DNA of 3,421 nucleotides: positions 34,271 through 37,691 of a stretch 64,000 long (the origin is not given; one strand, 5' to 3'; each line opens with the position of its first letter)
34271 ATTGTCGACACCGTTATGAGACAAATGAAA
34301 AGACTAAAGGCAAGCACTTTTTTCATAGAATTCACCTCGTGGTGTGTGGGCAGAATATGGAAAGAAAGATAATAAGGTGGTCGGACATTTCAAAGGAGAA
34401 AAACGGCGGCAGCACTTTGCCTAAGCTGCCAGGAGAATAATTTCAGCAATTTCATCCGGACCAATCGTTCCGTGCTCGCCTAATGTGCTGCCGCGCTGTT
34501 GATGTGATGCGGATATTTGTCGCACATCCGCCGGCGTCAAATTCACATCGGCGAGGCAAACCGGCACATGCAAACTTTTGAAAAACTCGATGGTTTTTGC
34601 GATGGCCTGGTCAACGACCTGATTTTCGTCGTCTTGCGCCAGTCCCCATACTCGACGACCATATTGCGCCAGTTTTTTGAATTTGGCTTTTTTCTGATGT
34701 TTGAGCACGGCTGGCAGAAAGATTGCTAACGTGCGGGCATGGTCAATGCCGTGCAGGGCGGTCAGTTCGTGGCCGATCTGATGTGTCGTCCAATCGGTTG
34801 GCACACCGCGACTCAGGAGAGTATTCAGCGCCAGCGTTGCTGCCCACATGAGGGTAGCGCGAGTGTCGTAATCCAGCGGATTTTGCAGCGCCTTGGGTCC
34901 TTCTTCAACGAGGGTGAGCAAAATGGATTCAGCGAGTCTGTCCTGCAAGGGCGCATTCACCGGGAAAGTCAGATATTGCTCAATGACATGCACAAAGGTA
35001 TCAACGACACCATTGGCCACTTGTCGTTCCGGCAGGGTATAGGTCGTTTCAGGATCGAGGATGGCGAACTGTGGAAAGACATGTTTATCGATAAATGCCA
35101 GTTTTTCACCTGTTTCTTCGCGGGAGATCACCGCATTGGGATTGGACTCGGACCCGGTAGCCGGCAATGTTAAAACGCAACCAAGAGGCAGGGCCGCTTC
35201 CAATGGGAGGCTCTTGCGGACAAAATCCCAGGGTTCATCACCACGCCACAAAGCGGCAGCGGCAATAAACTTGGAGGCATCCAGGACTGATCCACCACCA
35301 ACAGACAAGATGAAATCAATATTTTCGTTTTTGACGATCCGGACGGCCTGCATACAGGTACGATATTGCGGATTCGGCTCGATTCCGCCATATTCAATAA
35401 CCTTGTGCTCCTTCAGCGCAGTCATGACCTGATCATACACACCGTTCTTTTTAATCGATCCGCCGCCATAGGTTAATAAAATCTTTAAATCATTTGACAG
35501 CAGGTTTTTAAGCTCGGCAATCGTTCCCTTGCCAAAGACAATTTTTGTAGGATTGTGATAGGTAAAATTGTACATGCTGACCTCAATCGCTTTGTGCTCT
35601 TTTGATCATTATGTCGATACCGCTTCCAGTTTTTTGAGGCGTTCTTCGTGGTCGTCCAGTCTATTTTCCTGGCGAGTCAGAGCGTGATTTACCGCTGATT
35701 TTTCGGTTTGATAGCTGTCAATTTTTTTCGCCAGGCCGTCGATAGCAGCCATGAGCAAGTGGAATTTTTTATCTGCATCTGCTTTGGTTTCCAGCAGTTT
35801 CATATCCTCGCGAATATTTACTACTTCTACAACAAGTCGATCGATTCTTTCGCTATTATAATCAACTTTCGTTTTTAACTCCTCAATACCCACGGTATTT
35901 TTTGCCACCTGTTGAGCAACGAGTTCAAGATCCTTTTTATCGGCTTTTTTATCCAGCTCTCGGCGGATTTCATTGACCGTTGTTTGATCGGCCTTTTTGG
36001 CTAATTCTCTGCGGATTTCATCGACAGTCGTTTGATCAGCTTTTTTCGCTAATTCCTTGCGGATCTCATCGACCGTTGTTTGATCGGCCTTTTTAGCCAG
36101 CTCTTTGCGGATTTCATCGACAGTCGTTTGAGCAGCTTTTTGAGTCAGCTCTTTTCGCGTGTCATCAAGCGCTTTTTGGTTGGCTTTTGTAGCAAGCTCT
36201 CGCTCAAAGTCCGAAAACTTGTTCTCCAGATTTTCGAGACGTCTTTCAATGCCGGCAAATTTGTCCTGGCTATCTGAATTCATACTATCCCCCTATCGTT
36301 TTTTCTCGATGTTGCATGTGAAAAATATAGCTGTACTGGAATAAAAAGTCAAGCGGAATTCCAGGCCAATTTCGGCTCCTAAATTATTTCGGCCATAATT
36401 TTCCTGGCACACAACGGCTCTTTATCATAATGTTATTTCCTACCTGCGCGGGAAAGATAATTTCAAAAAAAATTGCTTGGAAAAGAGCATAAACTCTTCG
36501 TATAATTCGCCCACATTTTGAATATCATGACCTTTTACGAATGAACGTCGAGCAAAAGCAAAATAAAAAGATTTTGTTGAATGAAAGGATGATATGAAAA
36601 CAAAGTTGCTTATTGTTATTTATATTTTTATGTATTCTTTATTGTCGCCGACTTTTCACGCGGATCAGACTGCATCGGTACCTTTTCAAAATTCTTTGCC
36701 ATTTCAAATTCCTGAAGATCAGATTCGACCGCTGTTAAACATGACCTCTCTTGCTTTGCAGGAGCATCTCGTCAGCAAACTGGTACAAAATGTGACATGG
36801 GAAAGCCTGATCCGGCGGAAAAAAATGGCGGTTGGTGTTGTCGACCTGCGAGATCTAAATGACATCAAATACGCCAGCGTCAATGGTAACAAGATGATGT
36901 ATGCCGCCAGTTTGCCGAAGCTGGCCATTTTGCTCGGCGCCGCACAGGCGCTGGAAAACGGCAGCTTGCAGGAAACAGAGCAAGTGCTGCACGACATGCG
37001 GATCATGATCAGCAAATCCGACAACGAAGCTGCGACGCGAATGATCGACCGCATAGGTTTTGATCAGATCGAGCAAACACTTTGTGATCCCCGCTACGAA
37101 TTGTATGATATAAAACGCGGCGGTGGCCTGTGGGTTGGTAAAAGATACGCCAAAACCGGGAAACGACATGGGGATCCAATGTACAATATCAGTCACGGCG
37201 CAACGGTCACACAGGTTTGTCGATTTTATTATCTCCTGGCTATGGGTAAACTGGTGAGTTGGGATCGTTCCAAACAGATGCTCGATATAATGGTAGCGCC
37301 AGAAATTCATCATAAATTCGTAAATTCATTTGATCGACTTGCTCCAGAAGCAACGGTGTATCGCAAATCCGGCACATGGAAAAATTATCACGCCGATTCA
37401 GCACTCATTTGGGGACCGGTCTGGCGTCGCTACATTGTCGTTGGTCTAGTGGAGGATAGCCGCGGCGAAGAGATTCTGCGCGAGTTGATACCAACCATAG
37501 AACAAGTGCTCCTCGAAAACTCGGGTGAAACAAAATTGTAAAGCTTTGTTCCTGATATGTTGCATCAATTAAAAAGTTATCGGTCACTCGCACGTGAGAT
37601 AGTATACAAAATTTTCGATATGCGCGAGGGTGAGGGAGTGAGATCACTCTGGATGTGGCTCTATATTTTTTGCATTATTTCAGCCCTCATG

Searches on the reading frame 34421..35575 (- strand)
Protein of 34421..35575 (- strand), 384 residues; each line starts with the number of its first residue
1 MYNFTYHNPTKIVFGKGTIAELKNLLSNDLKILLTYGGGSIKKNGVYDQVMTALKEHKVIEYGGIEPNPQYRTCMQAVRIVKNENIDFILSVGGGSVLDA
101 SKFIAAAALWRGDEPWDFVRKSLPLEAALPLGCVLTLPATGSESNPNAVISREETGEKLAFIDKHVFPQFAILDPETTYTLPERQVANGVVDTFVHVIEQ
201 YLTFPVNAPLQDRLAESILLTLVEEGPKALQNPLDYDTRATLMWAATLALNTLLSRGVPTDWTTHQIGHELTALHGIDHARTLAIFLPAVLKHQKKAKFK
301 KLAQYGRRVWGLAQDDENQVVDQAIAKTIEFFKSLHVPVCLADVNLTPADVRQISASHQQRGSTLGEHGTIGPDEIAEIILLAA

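Call 4: search_protein_families(library=pfam, proteins=[window:34421-35575:-], max_evalue=0.01)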
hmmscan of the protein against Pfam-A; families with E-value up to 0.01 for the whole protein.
window:34421-35575:- (384 aa): 3 families
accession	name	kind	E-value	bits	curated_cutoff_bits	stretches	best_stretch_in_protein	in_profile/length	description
PF00465.25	Fe-ADH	-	1.2e-43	149.1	31.3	1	9-175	1-168/168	Iron-containing alcohol dehydrogenase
PF25137.1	ADH_Fe_C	-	1.5e-26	93.8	27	1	187-379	2-189/194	Fe-containing alcohol dehydrogenase family, C-terminal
PF13685.12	Fe-ADH_2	-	1.6e-06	28.7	28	1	14-107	2-96/149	Iron-containing alcohol dehydrogenase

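Call 5: search_protein_families(library=ncbifam, proteins=[window:34421-35575:-], max_evalue=0.01)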
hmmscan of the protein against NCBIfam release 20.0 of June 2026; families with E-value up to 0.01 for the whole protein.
window:34421-35575:- (384 aa): 17 families
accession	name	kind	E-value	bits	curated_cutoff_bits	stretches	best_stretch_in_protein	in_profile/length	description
NF011717.0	PRK15138.1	equivalog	7.5e-154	512.5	645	1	1-376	1-379/387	alcohol dehydrogenase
NF058672.1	4HyButDHCUPNE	equivalog_domain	2.4e-36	125.7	500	1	10-356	8-350/378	4-hydroxybutyrate dehydrogenase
NF041833.1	Fe_ADH_ErcA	equivalog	1.4e-34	119.9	550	1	12-357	11-355/382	alcohol dehydrogenase-like regulatory protein ErcA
TIGR02638.1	lactal_redase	equivalog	1e-30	106.8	523.15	1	13-357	11-356/379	lactaldehyde reductase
NF010378.0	PRK13805.1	equivalog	1.6e-30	105.7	951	1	7-306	460-771/872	bifunctional acetaldehyde-CoA/alcohol dehydrogenase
TIGR03405.1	Phn_Fe-ADH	equivalog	1.9e-30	105.9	423.7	1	6-319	1-312/355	iron-containing alcohol dehydrogenase PsrA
NF007911.0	PRK10624.1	equivalog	2.1e-29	102.7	537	1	13-376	12-374/382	lactaldehyde reductase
NF007363.0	PRK09860.1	equivalog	1.8e-26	93.2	581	1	5-356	5-355/383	L-threonine dehydrogenase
NF053866.1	CholDhdGbsBBac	equivalog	2.2e-26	92.4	550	1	5-372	11-379/392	choline dehydrogenase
NF050025.1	SulfAcetaldRedSarD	equivalog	4.5e-25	88.3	700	1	4-350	3-350/385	sulfoacetaldehyde reductase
NF011998.0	PRK15454.1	equivalog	8.2e-23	80.8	556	1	74-349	95-360/395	ethanolamine utilization ethanol dehydrogenase EutG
NF041822.1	daptide_DH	equivalog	4.8e-20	71.8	300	1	84-354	53-332/363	daptide-type RiPP biosynthesis dehydogenase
TIGR04266.1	NDMA_methanol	equivalog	2.5e-16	59.5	625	1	44-357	51-367/420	NDMA-dependent methanol dehydrogenase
NF006941.0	PRK09423.1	subfamily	1.5e-07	30.6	336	1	5-107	4-106/367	glycerol dehydrogenase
NF002022.0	PRK00843.1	equivalog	3.8e-05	22.8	413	1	9-106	11-108/350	NAD(P)-dependent glycerol-1-phosphate dehydrogenase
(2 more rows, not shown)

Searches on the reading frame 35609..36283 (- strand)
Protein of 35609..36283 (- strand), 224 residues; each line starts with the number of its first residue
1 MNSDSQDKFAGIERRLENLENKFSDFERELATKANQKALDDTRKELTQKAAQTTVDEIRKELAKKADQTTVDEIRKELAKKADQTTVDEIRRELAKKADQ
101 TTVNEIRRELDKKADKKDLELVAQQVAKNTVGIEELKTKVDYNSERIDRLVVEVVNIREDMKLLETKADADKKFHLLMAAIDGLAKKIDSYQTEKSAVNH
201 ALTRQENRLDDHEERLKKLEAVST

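Call 4: search_protein_families(library=pfam, proteins=[window:35609-36283:-], max_evalue=0.01)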
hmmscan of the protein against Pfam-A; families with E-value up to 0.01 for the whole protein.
window:35609-36283:- (224 aa): 7 families
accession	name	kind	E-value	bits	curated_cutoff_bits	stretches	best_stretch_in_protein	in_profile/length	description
PF08776.16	VASP_tetra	-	8.5e-06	25.6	25.8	0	55-64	12-21/36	VASP tetramerisation domain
PF18856.6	baeRF_family12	-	0.00011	23.2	27.7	1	24-84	72-132/138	Bacterial archaeo-eukaryotic release factor family 12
PF07338.18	YdgH_BhsA-like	-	0.00047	20.6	27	0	85-100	14-29/55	YdgH/BhsA/McbA-like domain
PF01519.22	DUF16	-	0.0017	19.2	40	1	108-191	23-102/104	Protein of unknown function DUF16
PF16471.10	JIP_LZII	-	0.0057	17.3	30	1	157-217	11-71/71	JNK-interacting protein leucine zipper II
PF23991.1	DUF7310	-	0.0067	17.3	40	1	181-221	13-51/83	Coiled-coil region of unknown function (DUF7310)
PF13060.11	DUF3921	-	0.009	16.5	25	0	46-76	8-36/58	Protein of unknown function (DUF3921)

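Call 5: search_protein_families(library=ncbifam, proteins=[window:35609-36283:-], max_evalue=0.01)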
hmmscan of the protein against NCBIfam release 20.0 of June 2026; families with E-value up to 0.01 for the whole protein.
window:35609-36283:- (224 aa): 1 family
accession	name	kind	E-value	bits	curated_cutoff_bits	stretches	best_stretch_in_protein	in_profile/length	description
TIGR02169.1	SMC_prok_A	equivalog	0.006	14.3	729.4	1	7-220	259-469/1165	chromosome segregation protein SMC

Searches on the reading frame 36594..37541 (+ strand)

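Call 9: search_protein_families(library=pfam, proteins=[window:36594-37541:+], max_evalue=0.0001)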
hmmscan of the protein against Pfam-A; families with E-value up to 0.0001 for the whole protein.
window:36594-37541:+ (315 aa): 1 family
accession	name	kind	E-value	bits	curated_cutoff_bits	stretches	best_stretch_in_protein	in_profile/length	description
PF13354.11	Beta-lactamase2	-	8.4e-18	64.9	22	2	136-283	80-211/214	Beta-lactamase enzyme family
